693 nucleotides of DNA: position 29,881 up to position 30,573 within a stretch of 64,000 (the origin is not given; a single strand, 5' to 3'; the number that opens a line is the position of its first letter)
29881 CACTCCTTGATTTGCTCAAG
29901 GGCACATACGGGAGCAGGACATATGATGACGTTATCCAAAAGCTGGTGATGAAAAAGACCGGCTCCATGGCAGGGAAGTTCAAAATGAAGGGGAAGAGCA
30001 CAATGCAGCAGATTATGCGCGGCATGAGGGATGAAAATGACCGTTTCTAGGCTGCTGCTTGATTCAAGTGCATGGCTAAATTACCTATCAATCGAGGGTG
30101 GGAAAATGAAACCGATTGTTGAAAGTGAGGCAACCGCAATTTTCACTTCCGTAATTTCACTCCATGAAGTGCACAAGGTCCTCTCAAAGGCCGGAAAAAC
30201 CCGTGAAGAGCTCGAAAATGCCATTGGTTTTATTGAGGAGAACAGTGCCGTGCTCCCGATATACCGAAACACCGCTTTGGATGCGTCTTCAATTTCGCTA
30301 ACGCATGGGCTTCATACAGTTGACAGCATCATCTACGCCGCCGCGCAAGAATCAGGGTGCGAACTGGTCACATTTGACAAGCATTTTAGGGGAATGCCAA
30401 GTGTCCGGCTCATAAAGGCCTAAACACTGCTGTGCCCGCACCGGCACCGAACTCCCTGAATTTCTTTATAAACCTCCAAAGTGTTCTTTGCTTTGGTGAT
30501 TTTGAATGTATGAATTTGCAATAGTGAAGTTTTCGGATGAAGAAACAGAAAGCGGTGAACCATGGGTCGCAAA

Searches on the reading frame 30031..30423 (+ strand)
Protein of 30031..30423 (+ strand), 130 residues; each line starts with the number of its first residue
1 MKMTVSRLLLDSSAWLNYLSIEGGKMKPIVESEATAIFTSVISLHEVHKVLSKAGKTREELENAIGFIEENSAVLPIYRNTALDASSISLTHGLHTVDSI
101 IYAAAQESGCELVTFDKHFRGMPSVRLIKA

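Call 72: search_protein_families(library=pfam, proteins=[window:30031-30423:+], max_evalue=0.0001)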
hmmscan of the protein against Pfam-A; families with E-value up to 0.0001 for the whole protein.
window:30031-30423:+ (130 aa): 1 family
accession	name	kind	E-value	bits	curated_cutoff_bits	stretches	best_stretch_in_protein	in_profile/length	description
PF01850.27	PIN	-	2.6e-17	64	23.6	1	9-120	2-115/120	PIN domain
